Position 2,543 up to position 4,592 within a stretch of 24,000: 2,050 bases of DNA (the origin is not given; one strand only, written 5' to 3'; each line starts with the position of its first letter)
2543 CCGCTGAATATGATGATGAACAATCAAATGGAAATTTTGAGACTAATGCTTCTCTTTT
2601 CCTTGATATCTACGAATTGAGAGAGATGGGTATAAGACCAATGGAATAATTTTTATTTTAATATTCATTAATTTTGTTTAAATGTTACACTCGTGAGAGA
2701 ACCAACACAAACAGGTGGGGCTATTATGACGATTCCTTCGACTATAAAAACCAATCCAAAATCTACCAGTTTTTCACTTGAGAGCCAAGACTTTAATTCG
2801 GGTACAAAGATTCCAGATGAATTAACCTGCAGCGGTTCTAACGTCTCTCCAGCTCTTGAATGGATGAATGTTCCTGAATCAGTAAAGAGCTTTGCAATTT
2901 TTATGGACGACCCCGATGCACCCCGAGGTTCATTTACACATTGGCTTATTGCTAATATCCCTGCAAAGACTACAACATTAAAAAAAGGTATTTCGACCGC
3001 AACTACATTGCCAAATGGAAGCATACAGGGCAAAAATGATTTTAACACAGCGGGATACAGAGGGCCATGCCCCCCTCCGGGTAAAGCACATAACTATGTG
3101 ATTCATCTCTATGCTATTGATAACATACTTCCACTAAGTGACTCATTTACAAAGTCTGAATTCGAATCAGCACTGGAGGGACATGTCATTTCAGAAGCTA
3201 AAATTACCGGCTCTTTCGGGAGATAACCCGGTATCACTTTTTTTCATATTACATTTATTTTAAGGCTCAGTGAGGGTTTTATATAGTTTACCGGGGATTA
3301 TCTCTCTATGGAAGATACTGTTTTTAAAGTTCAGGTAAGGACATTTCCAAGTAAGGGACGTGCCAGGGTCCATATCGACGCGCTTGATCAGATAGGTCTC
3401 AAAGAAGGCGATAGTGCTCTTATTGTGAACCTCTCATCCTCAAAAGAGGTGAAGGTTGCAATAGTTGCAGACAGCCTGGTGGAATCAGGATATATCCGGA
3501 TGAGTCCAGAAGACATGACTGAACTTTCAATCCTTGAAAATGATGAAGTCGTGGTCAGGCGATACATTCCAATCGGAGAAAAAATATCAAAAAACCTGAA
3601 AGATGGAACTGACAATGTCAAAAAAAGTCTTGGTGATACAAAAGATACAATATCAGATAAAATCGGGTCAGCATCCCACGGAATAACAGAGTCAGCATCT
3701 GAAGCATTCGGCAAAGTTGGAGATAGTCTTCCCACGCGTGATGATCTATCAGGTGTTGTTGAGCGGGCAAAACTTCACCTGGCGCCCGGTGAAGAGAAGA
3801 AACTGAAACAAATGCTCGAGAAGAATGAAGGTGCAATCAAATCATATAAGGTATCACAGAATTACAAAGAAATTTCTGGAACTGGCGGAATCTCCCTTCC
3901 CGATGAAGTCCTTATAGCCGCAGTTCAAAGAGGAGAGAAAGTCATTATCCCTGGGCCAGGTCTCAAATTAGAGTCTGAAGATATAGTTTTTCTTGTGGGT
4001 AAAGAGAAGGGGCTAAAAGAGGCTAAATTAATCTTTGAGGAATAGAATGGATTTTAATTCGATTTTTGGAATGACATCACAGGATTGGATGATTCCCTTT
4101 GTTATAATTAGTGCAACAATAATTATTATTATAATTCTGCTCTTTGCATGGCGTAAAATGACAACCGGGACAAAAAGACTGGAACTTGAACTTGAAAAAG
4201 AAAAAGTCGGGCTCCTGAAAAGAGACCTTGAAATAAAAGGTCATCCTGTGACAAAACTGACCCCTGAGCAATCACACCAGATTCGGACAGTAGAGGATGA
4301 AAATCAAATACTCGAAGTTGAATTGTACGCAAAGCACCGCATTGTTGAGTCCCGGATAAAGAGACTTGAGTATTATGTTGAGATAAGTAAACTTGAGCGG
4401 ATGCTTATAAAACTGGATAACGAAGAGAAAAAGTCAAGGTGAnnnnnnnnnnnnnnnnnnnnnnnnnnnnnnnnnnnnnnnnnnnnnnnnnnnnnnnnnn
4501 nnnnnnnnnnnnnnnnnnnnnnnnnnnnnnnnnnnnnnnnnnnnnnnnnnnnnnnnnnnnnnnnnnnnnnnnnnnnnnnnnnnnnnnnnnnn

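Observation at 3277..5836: Apparently leaderless, translationally coupled seven-gene module of uncharacterised small proteins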

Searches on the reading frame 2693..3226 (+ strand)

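Call 3: search_protein_families(library=pfam, proteins=[window:2693-3226:+], max_evalue=1)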
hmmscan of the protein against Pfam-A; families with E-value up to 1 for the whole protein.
window:2693-3226:+ (177 aa): 2 families
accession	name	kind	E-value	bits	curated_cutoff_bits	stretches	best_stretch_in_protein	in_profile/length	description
PF01161.25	PBP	-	1.2e-40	139.4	24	1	39-175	1-135/135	Phosphatidylethanolamine-binding protein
PF09260.17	A_amylase_dom_C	-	0.032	14.9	24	1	7-51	16-60/90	Alpha-amylase, domain C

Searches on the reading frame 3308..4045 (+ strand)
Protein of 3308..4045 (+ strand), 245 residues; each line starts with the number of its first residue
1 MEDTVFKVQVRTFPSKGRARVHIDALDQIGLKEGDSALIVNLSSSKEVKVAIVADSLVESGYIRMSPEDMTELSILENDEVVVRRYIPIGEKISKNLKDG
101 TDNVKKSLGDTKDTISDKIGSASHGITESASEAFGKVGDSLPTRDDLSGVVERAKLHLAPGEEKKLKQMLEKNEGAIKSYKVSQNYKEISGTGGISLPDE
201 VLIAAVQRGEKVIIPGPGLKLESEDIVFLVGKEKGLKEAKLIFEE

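Call 3: search_protein_families(library=pfam, proteins=[window:3308-4045:+], max_evalue=1)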
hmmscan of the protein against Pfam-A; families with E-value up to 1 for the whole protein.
window:3308-4045:+ (245 aa): 3 families
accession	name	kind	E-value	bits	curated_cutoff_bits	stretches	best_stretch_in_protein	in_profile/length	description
PF02080.26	TrkA_C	-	2.6e-09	37.3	27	1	195-243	20-70/71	TrkA-C domain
PF02359.24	CDC48_N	-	2.1e-05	25.1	35.1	1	15-86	13-83/85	Cell division protein 48 (CDC48), N-terminal domain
PF01568.27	Molydop_binding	-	0.00042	20.8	26.8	1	61-84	30-53/110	Molydopterin dinucleotide binding domain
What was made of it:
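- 3308..4045 (+): g1, 245 aa. Residues 1-88 are a double-psi beta-barrel (3308-3571). Residues 89-172 are a long amphipathic helix (3572-3823). Residues 173-245 are a TrkA_C/RCK_C domain (3824-4042). Pfam TrkA_C 2.6e-9 and CDC48_N 2.1e-5 (call 3).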

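Call 6: search_protein_families(library=ncbifam, proteins=[window:3308-4045:+], max_evalue=0.1)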
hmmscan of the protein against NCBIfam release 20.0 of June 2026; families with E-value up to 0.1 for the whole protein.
window:3308-4045:+ (245 aa): 14 families
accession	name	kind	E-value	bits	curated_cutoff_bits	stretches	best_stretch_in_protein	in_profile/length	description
NF007039.0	PRK09496.3-2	equivalog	3.7e-06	26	293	1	193-243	170-444/446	Trk system potassium transporter TrkA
NF003716.0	PRK05326.1-3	equivalog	2e-05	23.3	355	1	166-240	403-478/499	potassium/proton antiporter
NF007041.0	PRK09496.3-4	equivalog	0.0001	21.2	386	1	195-237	171-213/450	Trk system potassium transporter TrkA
TIGR03556.1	photolyase_8HDF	exception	0.0012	17.8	884.6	1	124-196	170-242/471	deoxyribodipyrimidine photo-lyase, 8-HDF type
NF003714.0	PRK05326.1-1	equivalog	0.0024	16.3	471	1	194-243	434-483/577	potassium/proton antiporter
NF003007.0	PRK03818.1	equivalog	0.0034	16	449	1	198-243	229-274/553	putative transporter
NF007031.0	PRK09496.1-2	equivalog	0.0048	16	289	1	195-240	403-448/458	Trk system potassium transporter TrkA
NF007036.0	PRK09496.2-3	subfamily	0.0091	14.8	407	1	195-243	175-223/448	Trk system potassium transporter TrkA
NF007033.0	PRK09496.1-5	equivalog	0.014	14.5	338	1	199-236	176-213/449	Trk system potassium transporter TrkA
NF007032.0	PRK09496.1-4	equivalog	0.022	13.7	309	1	194-237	400-444/457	Trk system potassium transporter TrkA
NF007043.0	PRK09496.3-6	equivalog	0.033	13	384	1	194-235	395-436/445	Trk system potassium transporter TrkA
NF007037.0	PRK09496.2-4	equivalog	0.034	13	445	1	197-237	184-224/454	Trk system potassium transporter TrkA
NF007038.0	PRK09496.2-6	equivalog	0.041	12.6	374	0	201-242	179-220/445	Trk system potassium transporter TrkA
TIGR03802.1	Asp_Ala_antiprt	equivalog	0.09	11.4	546.95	0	178-234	220-279/562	aspartate-alanine antiporter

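Call 10: find_related_loci(query=window:3308-4045:+, collection=genome_contigs, flank=6000)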
Query window:3308-4045:+ (245 aa) in genome_contigs; peptide patterns used: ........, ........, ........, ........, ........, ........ (x = any residue, [..] = any of these).
336 stretches matched a pattern, but none encodes a relative of the query by tblastn (E <= 1e-3).
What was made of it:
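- Tried and rejected: Single-protein genome scan with g1: no relatives (call 10).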

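Call 38: find_homologous_proteins(query=A3, max_evalue=0.001)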
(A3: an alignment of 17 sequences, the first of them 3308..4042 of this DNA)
Query A3 (17 sequences) (245 aa, profile of the alignment): 60 proteins with E <= 0.001 among 8000 candidates.
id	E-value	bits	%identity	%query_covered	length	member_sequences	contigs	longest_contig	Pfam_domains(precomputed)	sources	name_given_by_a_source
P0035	3.2e-111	389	25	94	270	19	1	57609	PF01442.24,PF01568.28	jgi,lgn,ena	-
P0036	1.8e-110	387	24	95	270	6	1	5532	PF02080.27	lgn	-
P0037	6.1e-110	385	29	95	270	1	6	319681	PF02080.27,PF01442.24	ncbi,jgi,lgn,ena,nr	ncbi:MAG: hypothetical protein GXY48_14010 [Methanomicrobiales archaeon]|nr:hypothetical protein [Me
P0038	3.2e-109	383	26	100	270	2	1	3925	PF02080.27,PF01568.28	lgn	-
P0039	1.0e-108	381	27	100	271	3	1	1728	PF02080.27,PF01568.28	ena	-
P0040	1.2e-107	377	31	100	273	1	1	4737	PF02080.27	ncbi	ncbi:MAG: TrkA C-terminal domain-containing protein [Methanobacteriota archaeon]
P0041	1.9e-107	377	30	100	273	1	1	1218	PF02080.27,PF01568.28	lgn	-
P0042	2.2e-107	377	25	94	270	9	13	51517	PF02080.27,PF01568.28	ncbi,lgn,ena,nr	ncbi:MAG: hypothetical protein PHD71_04745 [Methanospirillum sp.]|nr:hypothetical protein [Methanosp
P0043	4.4e-106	372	25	94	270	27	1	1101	PF02080.27,PF01568.28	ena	-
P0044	5.0e-106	372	27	100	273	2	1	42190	PF02080.27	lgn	-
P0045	5.8e-106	372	31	100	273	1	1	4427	PF02080.27,PF28479.1,PF01442.24,PF01568.28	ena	-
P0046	8.3e-106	371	26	94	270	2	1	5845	PF02080.27,PF01568.28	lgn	-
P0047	1.0e-105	371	27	94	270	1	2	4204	PF02080.27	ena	-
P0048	1.7e-105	370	30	100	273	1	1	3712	PF02080.27,PF01568.28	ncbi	-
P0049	3.0e-105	370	28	94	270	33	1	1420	PF02080.27,PF01568.28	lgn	-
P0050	6.1e-105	369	27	94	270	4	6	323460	PF02080.27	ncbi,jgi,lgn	-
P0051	3.8e-104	366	27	100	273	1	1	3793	PF02080.27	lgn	-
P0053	9.2e-104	365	31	100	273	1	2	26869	PF02080.27,PF01442.24,PF01568.28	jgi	jgi:uncharacterized protein with PhoU and TrkA domain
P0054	4.6e-103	362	26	97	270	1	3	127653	PF02080.27,PF01568.28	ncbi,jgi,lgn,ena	-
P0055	2.6e-102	360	28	94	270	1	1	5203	PF02080.27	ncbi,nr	ncbi:MAG: TrkA C-terminal domain-containing protein [Methanospirillum sp.]|nr:TrkA C-terminal domain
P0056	6.4e-101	355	29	96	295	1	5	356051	PF02080.27,PF01568.28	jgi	jgi:uncharacterized protein with PhoU and TrkA domain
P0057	3.3e-100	353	30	100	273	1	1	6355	PF02080.27,PF01568.28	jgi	jgi:uncharacterized protein with PhoU and TrkA domain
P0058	1.7e-99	351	28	94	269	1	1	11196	PF02080.27,PF01568.28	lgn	-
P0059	1.0e-90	322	25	100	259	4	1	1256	PF02080.27,PF01568.28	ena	-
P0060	3.2e-90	320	27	100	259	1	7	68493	PF02080.27,PF01568.28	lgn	-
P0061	6.4e-81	290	29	100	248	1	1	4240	PF02080.27,PF01568.28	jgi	jgi:K+/H+ antiporter YhaU regulatory subunit KhtT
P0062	6.6e-78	280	29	100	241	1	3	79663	PF02080.27,PF10938.14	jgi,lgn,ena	-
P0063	1.1e-75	273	29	94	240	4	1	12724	PF02080.27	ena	-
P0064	3.2e-72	261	100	100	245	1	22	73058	PF02080.27,PF02359.25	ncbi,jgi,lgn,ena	-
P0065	6.0e-72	260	30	100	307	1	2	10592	PF02080.27,PF01442.24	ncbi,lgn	-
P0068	1.2e-57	213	24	58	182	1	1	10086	PF02080.27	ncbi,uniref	ncbi:TrkA C-terminal domain-containing protein, partial [Methanospirillum sp.]|uniref:TrkA C-termina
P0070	3.8e-23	100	38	56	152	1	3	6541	PF02359.25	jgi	jgi:anaerobic selenocysteine-containing dehydrogenase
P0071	4.6e-23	100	38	56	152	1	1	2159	PF02359.25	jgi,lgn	jgi:anaerobic selenocysteine-containing dehydrogenase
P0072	4.9e-23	100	35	56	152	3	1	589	PF02359.25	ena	-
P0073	1.0e-22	99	38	56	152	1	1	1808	PF02359.25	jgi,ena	-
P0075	5.0e-22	97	37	54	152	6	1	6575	PF02359.25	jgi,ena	-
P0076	7.8e-22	96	36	56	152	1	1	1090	PF02359.25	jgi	jgi:formylmethanofuran dehydrogenase subunit D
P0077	8.0e-22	96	38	52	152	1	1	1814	PF02359.25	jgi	jgi:hypothetical protein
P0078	8.1e-22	96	41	43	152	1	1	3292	PF02359.25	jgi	-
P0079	8.3e-22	96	36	56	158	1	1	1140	PF02359.25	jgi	jgi:anaerobic selenocysteine-containing dehydrogenase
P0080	1.5e-21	95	36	60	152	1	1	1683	PF02359.25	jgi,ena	-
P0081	1.6e-21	95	44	37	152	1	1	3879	PF02359.25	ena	-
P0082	2.4e-21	94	41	43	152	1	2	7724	PF02359.25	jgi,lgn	jgi:anaerobic selenocysteine-containing dehydrogenase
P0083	3.4e-21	94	36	49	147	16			PF02359.25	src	-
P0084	6.2e-21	93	36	49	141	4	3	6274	PF02359.25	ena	-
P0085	6.2e-21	93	37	60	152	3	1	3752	PF02359.25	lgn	-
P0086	6.5e-21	93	41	43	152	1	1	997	PF02359.25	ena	-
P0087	8.2e-21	93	36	60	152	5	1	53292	PF02359.25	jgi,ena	-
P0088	1.3e-20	92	38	56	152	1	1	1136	PF02359.25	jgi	jgi:formylmethanofuran dehydrogenase subunit D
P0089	2.0e-20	91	41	43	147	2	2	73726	PF02359.25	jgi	jgi:anaerobic selenocysteine-containing dehydrogenase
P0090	3.3e-20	91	38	56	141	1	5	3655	PF02359.25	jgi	jgi:hypothetical protein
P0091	2.1e-19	88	35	56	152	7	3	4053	PF02359.25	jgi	-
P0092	3.0e-19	88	38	57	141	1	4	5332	PF02359.25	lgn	-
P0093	4.0e-19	87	38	54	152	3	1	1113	PF02359.25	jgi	jgi:formylmethanofuran dehydrogenase subunit D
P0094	4.1e-19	87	37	56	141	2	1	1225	PF02359.25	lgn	-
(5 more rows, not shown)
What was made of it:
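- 3308..4045 (+): Homologues carry PF01442 apolipoprotein hits in the linker (call 38).
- Closest known: RCK_C / TrkA_C ligand-binding domains of K+ transport regulators. Same: Sources name its homologues as TrkA-C domain proteins (call 38).
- Apolipoprotein-repeat Pfam hits occur in g1 homologues (call 38). Apolipoprotein-repeat hits occur in g1 homologues (call 38).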

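Call 47: predict_structure(alignment_id=A5)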
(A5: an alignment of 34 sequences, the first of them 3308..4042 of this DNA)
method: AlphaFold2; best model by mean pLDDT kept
length: 245 residues; sequences in the alignment: 34
mean_pLDDT: 80.4   pTM: 0.43
mean pLDDT of the five models: 80.4, 80.4, 79.0, 78.9, 76.0
residues with pLDDT >= 90: 141; 70-90: 40; 50-70: 22; < 50: 42
segments of 3 or more residues with pLDDT < 50: 103-142
pLDDT, mean of each block of 10 residues (from residue 1): 91 92 95 96 94 97 98 97 85 53 47 39 38 44 59 79 90 92 86 77 94 91 95 94 91
secondary structure, 60 per line:
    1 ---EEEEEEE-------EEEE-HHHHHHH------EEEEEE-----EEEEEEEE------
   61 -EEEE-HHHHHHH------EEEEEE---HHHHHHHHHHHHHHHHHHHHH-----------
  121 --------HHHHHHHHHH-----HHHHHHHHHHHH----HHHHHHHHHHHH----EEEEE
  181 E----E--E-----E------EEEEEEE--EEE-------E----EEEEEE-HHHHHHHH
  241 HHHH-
elements in order: E4-10 E18-21 H23-29 E36-41 E47-54 E62-65 H67-73 E80-85 H89-109 H129-138 H144-155 H160-171 E176-181 E202-208 E211-213 E226-231 H233-244
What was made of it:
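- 3308..4045 (+): AF2 model pLDDT 80 (call 47).
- On Cdc48/VAT N-domain (PF02359): The model shows only one barrel, followed by helices (call 47).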

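Call 51: fold_search(model_id=the predicted structure, library=pdb)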
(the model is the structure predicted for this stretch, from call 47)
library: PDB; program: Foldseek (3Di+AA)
matches with E <= 10: 1253; with E <= 0.001: 225
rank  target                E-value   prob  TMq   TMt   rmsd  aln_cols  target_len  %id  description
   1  9uw1_B                2.3e-07  1.00  0.32  0.43   1.1        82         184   21  Crystal structure of CDC48A-N domain in complex with PUX5 SHP box motif (released 2026-02-04)
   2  9m4g_A                2.4e-07  1.00  0.33  0.52   1.4        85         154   20  Structure of AtCDC48 N-domain (released 2025-10-29)
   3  5epp_A                2.4e-07  1.00  0.34  0.48   1.3        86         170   15  Structural Insights into the Interaction of p97 N-terminus Domain and VBM Motif in Rhomboid Protease, RHBDL4 (released 2016-09-14)
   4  9uw1_A                4.8e-07  1.00  0.32  0.43   1.1        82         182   21  Crystal structure of CDC48A-N domain in complex with PUX5 SHP box motif (released 2026-02-04)
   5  9v9o_A                6.1e-07  1.00  0.33  0.31   1.4        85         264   20  Crystal structure of CDC48A-N domain in complex with PUX5 SHP box motif and UBX domain (released 2026-02-04)
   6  9m4g_B                6.8e-07  1.00  0.33  0.50   1.5        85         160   20  Structure of AtCDC48 N-domain (released 2025-10-29)
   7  5x4l_B                7.7e-07  1.00  0.33  0.47   1.1        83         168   16  Crystal structure of the UBX domain of human UBXD7 in complex with p97 N domain (released 2017-03-22)
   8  7r7t_D                8.1e-07  1.00  0.32  0.11   1.2        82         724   16  p47-bound p97-R155H mutant with ADP (released 2021-08-04)
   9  3qwz_A                8.6e-07  1.00  0.33  0.45   1.1        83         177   16  Crystal structure of FAF1 UBX-p97N-domain complex (released 2012-05-09)
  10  4rv0_A                8.6e-07  1.00  0.32  0.49   1.1        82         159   18  Crystal structure of TN complex (released 2015-11-25)
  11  7dww_A                9.1e-07  1.00  0.31  0.83   2.4        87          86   23  Crystal structure of the computationally designed msDPBB_sym2 protein (released 2021-09-29)
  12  6hd3_C                9.6e-07  1.00  0.32  0.18   1.0        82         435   21  Common mode of remodeling AAA ATPases p97/CDC48 by their disassembly cofactors ASPL/PUX1 (released 2019-08-28)
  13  5x4l_A                1.4e-06  1.00  0.32  0.46   1.1        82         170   16  Crystal structure of the UBX domain of human UBXD7 in complex with p97 N domain (released 2017-03-22)
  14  4kdl_A                1.5e-06  1.00  0.32  0.45   1.2        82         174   16  Crystal structure of p97/VCP N in complex with OTU1 UBXL (released 2014-03-19)
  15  4rv0_G                1.5e-06  1.00  0.32  0.48   1.1        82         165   18  Crystal structure of TN complex (released 2015-11-25)
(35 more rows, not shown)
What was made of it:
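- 3308..4045 (+): Foldseek to p97/CDC48/VAT N-domains, E 2e-7, rmsd 1.1 Å over 82 residues (call 51).
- On Cdc48/VAT N-domain (PF02359): Foldseek E 2e-7, probability 1.00, rmsd 1.0-1.4 Å (call 51). pLDDT 91-98 over residues 1-80 (call 47).
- Closest known: N-terminal domain of Cdc48/p97/VAT AAA+ ATPases. Same: Residues 1-88 of g1 superpose at 1.0-1.4 Å over 82-86 residues (call 51).
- Checked: The barrel is below the Pfam cut-off (25.1 vs 35.1) but is confirmed structurally (calls 47, 51).
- Folds: the g1 barrel matches p97/CDC48 N-domains at E 2e-7 and 1.1 Å (call 51), and TrkA_C is above its cut-off (call 3). The g1 barrel is structurally a Cdc48/p97 N-domain (call 51).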

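Call 57: search_protein_families(library=padloc, proteins=[window:3308-4045:+], max_evalue=0.01)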
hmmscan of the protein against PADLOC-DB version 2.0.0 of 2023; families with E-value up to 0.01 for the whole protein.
window:3308-4045:+ (245 aa): 0 families

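Call 73: find_encoding_contigs(protein=P0087, flank=5000, max_places=2)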
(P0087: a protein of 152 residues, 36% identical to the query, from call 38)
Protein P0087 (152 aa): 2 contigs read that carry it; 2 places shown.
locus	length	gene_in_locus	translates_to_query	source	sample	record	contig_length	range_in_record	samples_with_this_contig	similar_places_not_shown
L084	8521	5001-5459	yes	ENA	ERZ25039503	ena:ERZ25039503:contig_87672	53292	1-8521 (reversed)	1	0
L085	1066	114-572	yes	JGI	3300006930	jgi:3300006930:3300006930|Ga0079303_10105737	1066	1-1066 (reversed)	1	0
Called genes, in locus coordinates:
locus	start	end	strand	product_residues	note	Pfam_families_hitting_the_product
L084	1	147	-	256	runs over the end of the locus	PF13545:HTH_Crp_2 (faint), PF24266:HTH_HVO_0163_N (faint), PF12802:MarR_2 (faint), PF13412:HTH_24 (weak)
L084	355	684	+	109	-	-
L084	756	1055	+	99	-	PF14358:DUF4405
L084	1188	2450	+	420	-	PF00324:AA_permease, PF03845:Spore_permease, PF13520:AA_permease_2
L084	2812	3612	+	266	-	PF12838:Fer4_7 (faint), PF13183:Fer4_8 (faint), PF13534:Fer4_17 (faint), PF13484:Fer4_16 (faint), PF14697:Fer4_21 (weak), PF00037:Fer4 (weak), PF13237:Fer4_10 (weak), PF13187:Fer4_9 (weak), +1 more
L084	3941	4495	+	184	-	PF06560:GPI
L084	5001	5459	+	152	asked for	PF02359:CDC48_N (faint)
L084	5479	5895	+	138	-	-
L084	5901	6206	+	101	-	-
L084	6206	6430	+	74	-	-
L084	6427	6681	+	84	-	-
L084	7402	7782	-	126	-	PF12706:Lactamase_B_2, PF13483:Lactamase_B_3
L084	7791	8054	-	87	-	PF00753:Lactamase_B (weak), PF13483:Lactamase_B_3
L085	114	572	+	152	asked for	PF02359:CDC48_N (faint)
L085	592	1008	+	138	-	-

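Call 74: find_encoding_contigs(protein=P0089, flank=5000, max_places=2)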
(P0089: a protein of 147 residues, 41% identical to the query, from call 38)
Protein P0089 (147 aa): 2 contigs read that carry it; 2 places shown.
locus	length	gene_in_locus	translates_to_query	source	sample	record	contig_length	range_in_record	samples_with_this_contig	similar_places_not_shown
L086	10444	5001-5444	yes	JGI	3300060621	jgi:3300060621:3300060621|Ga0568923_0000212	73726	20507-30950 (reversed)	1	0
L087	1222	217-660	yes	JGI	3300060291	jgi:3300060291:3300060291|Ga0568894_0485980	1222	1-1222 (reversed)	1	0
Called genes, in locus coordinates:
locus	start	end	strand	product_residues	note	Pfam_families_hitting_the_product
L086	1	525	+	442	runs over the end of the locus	PF01979:Amidohydro_1, PF07969:Amidohydro_3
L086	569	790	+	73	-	-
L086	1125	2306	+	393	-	PF08714:Fae, PF00215:OMPdecase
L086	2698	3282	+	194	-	PF13489:Methyltransf_23, PF01209:Ubie_methyltran, PF05148:Methyltransf_8 (weak), PF00891:Methyltransf_2 (weak), PF13847:Methyltransf_31, PF08241:Methyltransf_11, PF08242:Methyltransf_12, PF13649:Methyltransf_25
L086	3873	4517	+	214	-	-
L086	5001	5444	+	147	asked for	PF02359:CDC48_N (faint)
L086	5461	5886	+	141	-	-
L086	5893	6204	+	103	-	-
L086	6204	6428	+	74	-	-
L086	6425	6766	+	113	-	-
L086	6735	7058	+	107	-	PF14445:Prok-RING_2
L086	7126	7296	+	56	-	-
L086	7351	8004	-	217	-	PF00753:Lactamase_B (weak), PF13483:Lactamase_B_3, PF12706:Lactamase_B_2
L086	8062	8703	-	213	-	-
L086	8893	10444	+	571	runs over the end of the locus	PF00587:tRNA-synt_2b, PF03129:HGTP_anticodon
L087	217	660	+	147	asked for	PF02359:CDC48_N (faint)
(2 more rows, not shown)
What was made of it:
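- Closest known: RCK_C / TrkA_C ligand-binding domains of K+ transport regulators. Different: The domain is dispensable in some lineages (calls 38, 74).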

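Call 82: search_protein_families(library=pfam, proteins=[L086:7126-7296:+, L086:5001-5444:+], max_evalue=0.01)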
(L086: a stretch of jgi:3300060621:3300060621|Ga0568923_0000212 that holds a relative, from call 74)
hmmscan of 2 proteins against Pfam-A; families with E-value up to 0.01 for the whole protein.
L086:7126-7296:+ (56 aa): 0 families

L086:5001-5444:+ (147 aa): 2 families
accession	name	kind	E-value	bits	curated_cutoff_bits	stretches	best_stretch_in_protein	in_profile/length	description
PF02359.24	CDC48_N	-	2e-06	28.4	35.1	1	64-99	7-41/85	Cell division protein 48 (CDC48), N-terminal domain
PF01568.27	Molydop_binding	-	3.2e-05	24.3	26.8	1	53-136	12-102/110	Molydopterin dinucleotide binding domain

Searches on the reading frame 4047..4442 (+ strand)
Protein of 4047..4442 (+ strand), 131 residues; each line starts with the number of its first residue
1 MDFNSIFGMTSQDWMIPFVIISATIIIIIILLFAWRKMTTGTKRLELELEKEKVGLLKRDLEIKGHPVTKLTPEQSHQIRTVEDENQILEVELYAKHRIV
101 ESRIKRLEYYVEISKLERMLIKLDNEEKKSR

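Call 3: search_protein_families(library=pfam, proteins=[window:4047-4442:+], max_evalue=1)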
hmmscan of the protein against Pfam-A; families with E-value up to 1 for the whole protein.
window:4047-4442:+ (131 aa): 2 families
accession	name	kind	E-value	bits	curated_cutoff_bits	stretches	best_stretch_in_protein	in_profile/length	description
PF11368.13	DUF3169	-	0.032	14.3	31.6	1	5-54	42-91/250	Protein of unknown function (DUF3169)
PF15879.10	MWFE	-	0.18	12.6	27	1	15-65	5-55/55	NADH-ubiquinone oxidoreductase MWFE subunit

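Call 6: search_protein_families(library=ncbifam, proteins=[window:4047-4442:+], max_evalue=0.1)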
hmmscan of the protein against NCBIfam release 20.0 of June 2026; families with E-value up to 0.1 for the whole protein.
window:4047-4442:+ (131 aa): 1 family
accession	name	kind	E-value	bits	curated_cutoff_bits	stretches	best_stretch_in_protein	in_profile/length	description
TIGR01682.1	moaD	equivalog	0.049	14.5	66.15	1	30-66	3-41/80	molybdopterin converting factor subunit 1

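Call 57: search_protein_families(library=padloc, proteins=[window:4047-4442:+], max_evalue=0.01)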
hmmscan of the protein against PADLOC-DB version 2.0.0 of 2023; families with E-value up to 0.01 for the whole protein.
window:4047-4442:+ (131 aa): 0 families
